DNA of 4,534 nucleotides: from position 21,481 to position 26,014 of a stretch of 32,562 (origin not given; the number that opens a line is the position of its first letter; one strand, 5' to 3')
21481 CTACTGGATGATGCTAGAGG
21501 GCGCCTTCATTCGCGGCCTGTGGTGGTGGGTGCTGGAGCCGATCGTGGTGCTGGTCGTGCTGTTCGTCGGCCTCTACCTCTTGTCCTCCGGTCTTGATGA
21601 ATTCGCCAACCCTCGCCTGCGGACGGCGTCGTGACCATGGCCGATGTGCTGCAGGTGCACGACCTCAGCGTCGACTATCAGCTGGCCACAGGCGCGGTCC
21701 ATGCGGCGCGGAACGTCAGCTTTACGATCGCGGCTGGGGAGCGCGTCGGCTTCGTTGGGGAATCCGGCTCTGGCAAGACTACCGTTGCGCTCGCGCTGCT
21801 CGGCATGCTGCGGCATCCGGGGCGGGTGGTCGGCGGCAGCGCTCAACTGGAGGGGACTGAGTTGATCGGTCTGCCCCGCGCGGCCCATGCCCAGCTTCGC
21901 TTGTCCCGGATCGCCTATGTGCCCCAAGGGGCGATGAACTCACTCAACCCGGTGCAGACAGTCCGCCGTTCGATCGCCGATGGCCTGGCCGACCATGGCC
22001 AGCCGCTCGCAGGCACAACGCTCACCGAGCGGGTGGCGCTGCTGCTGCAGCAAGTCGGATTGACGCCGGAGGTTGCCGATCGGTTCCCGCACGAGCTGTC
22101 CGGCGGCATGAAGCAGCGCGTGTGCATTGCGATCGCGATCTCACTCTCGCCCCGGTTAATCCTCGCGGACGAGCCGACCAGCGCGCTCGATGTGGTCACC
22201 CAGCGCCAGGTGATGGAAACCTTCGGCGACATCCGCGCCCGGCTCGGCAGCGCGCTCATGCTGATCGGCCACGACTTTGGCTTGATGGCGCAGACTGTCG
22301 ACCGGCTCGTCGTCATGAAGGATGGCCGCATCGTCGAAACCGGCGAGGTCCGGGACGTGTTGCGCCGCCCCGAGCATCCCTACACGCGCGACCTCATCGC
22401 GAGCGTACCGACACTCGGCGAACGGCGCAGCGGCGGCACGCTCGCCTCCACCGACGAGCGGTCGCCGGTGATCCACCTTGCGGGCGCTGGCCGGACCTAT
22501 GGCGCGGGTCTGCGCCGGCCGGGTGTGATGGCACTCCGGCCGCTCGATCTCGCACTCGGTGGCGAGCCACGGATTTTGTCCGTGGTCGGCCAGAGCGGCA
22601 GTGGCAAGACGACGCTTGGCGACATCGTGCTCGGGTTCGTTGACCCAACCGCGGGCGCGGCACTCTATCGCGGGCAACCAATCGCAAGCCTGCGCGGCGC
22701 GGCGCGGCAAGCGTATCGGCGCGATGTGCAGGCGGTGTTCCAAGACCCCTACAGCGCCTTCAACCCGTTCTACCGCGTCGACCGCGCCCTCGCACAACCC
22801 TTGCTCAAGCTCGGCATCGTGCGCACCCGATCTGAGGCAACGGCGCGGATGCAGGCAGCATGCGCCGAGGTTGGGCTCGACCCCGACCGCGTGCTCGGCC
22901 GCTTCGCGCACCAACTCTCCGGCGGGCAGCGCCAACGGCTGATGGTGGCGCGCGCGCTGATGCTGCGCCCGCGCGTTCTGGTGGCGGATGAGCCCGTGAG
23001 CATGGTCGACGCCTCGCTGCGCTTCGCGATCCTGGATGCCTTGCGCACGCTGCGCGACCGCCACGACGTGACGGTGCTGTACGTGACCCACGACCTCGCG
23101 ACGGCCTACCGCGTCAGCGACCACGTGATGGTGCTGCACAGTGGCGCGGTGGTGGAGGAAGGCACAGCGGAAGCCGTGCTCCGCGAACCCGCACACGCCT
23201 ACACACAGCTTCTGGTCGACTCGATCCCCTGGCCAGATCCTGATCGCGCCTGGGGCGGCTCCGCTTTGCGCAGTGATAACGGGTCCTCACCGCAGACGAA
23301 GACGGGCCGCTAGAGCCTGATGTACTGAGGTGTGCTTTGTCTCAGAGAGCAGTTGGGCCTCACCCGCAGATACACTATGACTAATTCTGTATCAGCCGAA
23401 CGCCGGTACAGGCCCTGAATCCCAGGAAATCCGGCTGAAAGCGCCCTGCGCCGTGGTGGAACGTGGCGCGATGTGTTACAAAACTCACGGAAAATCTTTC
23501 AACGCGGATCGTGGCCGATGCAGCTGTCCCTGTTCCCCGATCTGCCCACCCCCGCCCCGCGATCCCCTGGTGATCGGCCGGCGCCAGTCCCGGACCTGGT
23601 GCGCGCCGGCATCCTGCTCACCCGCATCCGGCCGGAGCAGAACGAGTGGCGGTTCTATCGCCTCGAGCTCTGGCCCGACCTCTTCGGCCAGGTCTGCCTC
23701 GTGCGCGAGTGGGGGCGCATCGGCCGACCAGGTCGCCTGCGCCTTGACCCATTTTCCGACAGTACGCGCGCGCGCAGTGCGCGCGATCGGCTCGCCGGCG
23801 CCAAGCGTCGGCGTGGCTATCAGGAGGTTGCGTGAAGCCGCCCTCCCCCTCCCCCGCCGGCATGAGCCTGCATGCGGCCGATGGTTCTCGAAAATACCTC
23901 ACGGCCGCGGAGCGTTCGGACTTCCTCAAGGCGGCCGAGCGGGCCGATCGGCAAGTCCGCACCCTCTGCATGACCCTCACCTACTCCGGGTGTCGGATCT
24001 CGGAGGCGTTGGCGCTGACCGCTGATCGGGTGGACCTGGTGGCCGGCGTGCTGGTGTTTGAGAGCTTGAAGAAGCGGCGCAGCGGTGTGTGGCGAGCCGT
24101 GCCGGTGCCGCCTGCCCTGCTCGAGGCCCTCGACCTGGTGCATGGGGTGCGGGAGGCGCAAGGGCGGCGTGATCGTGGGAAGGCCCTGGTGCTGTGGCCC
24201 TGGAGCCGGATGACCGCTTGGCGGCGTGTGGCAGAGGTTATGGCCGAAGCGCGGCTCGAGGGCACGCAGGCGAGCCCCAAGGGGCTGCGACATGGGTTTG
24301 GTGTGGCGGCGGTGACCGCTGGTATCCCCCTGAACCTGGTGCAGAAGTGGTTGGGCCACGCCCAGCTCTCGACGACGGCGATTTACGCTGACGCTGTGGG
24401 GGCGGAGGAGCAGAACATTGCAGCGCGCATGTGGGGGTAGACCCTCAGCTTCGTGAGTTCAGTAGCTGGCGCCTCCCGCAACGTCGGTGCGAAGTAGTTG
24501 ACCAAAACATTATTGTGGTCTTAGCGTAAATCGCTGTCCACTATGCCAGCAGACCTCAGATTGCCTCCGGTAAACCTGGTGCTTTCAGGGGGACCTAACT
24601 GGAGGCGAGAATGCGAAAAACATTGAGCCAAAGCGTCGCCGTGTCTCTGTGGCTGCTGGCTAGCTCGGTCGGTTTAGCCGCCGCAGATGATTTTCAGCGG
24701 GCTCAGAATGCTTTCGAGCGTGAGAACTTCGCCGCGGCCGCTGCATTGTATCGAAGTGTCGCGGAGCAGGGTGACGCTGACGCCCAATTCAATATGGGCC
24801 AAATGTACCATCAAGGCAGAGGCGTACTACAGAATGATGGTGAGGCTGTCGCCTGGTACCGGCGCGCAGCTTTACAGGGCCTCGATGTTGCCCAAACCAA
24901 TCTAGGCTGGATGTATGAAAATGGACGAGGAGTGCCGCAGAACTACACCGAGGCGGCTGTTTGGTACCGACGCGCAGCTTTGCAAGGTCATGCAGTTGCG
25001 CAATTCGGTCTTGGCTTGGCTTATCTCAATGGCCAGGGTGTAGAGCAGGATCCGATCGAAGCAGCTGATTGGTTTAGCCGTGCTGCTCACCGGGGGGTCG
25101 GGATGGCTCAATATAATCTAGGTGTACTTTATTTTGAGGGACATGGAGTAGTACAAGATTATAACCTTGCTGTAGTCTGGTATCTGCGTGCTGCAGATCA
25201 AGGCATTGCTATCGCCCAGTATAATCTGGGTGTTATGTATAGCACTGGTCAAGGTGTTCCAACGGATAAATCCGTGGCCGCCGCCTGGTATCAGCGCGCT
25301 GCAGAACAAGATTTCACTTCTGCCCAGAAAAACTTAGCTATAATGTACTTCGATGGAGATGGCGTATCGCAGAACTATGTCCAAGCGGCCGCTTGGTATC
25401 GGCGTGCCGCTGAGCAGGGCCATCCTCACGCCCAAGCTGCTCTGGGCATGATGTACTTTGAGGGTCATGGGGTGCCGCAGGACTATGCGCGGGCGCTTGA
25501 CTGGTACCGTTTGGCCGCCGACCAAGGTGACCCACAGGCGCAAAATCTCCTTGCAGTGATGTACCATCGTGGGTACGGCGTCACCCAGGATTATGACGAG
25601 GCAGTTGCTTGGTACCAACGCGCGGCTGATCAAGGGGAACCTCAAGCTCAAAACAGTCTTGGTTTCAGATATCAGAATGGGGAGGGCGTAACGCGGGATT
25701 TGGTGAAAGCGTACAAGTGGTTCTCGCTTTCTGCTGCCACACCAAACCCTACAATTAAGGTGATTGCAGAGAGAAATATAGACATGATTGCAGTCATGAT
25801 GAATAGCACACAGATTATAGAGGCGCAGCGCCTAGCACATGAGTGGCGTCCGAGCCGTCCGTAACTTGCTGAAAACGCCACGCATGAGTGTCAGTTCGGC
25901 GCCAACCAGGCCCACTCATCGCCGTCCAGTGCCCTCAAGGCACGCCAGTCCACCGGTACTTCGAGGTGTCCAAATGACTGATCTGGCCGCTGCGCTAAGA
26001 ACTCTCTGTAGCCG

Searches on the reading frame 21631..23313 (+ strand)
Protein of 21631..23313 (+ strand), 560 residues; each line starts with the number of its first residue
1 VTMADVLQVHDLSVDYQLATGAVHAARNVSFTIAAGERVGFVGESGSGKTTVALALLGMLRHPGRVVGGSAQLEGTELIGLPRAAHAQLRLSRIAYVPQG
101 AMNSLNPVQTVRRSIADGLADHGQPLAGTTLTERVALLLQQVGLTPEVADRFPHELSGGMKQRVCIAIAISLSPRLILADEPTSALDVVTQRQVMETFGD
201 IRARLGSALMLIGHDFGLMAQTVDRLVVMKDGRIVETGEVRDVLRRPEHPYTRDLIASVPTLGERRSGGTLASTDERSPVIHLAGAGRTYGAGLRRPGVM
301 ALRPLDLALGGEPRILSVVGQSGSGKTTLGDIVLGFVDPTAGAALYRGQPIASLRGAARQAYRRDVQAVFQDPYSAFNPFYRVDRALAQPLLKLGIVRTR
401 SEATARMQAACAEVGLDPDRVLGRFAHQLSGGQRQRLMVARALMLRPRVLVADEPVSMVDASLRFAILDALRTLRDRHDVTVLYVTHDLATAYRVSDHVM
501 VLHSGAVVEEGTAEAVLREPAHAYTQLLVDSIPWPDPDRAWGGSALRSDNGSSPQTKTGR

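Call 8: search_protein_families(library=pfam, proteins=[window:21631-23313:+], max_evalue=0.01)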
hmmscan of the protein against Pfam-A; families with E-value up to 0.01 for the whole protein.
window:21631-23313:+ (560 aa): 16 families
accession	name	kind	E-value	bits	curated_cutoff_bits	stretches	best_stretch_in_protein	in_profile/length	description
PF00005.33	ABC_tran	-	6.2e-55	186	25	2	27-184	2-137/137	ABC transporter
PF08352.17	oligo_HPY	-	2.6e-17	63.4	27.1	2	235-267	1-33/65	Oligopeptide/dipeptide transporter, C-terminal region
PF13191.12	AAA_16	-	3.6e-07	31.3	32.6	1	309-451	20-137/167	AAA ATPase domain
PF13304.12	AAA_21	-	6.5e-07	30.1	27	0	153-202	235-287/304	AAA domain, putative AbiEii toxin, Type IV TA system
PF13401.12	AAA_22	-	1.1e-05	26.2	27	0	313-485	5-121/130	AAA domain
PF01078.27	Mg_chelatase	-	4.5e-05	23.4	20.3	0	19-61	5-47/207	Magnesium chelatase, subunit ChlI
PF02463.25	SMC_N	-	6.8e-05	22.8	40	0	312-479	23-191/220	RecF/RecN/SMC N terminal domain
PF13555.12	AAA_29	-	7.1e-05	22.9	27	0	316-331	25-40/61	P-loop containing region of AAA domain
PF03205.20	MobB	-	0.00034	20.9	26.6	0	39-67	2-30/133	Molybdopterin guanine dinucleotide synthesis protein B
PF07728.20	AAA_5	-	0.00062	20.2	22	0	41-85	4-49/139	AAA domain (dynein-related subfamily)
PF00485.24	PRK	-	0.0024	18.2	22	0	40-63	3-26/196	Phosphoribulokinase / Uridine kinase family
PF19993.5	DO-GTPase2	-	0.0025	18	27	0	38-67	2-30/226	Double-GTPase 2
PF20720.3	nSTAND3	-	0.0032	17.6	27.2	0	42-62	23-43/155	Novel STAND NTPase 3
PF13476.12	AAA_23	-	0.0042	18.2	27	0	305-329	13-35/201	AAA domain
PF13481.12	AAA_25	-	0.006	16.7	27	0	32-56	29-53/195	AAA domain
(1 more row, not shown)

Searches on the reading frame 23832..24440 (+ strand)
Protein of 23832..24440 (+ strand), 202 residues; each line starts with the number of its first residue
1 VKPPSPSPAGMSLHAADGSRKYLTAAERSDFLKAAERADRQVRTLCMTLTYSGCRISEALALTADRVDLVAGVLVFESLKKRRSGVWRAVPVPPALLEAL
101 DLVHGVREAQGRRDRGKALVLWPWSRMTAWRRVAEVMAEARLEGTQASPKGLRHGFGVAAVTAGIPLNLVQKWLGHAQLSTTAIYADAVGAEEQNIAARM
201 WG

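Call 8: search_protein_families(library=pfam, proteins=[window:23832-24440:+], max_evalue=0.01)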
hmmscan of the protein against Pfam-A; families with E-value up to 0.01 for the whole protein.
window:23832-24440:+ (202 aa): 1 family
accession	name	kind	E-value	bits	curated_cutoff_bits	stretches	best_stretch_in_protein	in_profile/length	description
PF00589.27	Phage_integrase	-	1.2e-20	74.4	27.1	1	21-187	1-167/172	Phage integrase family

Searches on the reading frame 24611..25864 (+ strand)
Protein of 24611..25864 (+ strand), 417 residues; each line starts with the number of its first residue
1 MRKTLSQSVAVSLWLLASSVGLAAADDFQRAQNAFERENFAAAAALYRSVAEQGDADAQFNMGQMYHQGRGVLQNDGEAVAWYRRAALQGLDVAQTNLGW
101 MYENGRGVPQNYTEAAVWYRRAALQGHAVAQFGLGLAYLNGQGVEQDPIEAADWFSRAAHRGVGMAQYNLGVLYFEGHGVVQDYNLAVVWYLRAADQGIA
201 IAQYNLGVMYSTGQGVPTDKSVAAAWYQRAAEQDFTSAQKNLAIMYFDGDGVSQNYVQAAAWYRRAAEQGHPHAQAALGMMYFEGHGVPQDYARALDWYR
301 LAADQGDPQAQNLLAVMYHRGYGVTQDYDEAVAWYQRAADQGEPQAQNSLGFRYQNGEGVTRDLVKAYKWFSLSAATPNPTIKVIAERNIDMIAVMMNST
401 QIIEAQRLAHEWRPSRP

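Call 6: search_protein_families(library=padloc, proteins=[window:24611-25864:+], max_evalue=1)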
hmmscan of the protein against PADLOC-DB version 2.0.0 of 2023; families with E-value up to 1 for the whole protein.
window:24611-25864:+ (417 aa): 1 family
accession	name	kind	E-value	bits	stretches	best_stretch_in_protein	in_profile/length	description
PDLC00284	PtuA1|PtuA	-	8.3e-06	22.9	2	193-242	14-62/545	AAA ATPase domain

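Call 7: search_protein_families(library=ncbifam, proteins=[window:24611-25864:+], max_evalue=1)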
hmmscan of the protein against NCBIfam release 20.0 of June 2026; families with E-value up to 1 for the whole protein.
window:24611-25864:+ (417 aa): 7 families
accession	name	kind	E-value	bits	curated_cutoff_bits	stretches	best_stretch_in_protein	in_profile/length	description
NF033786.1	phenyl_MerG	equivalog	6.7e-61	206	350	5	317-413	118-211/217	phenylmercury resistance protein MerG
NF038194.1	AlgK_TPR_lipo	equivalog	7.6e-30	103.9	700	5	265-413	291-434/448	alginate biosynthesis TPR repeat lipoprotein AlgK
NF045484.1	TransRegExoR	equivalog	1.7e-27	96.4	450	7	35-101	54-120/267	exopolysaccharide production regulator ExoR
NF047621.1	FlgprotMotXVib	equivalog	1.7e-21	76.7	330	5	262-335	98-171/211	flagellar protein MotX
NF033758.1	gliding_GltE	equivalog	0.0021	17.1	225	1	195-319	81-196/411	adventurous gliding motility TPR repeat lipoprotein GltE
NF053779.1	BT3442_fam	equivalog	0.041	12.6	940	1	292-354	85-145/563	BT3442 family protein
NF047832.1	caspase_w_EACC1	subfamily_domain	0.11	11.9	140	0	165-184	68-86/211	caspase, EACC1-associated type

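Call 8: search_protein_families(library=pfam, proteins=[window:24611-25864:+], max_evalue=0.01)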
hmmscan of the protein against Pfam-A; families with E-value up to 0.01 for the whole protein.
window:24611-25864:+ (417 aa): 2 families
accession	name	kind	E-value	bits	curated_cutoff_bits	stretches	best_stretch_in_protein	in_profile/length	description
PF08238.18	Sel1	-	4.4e-104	337.7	30.7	9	272-307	1-36/36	Sel1 repeat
PF13432.12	TPR_16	-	2.5e-06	28.2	32.7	1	29-87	2-58/65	Tetratricopeptide repeat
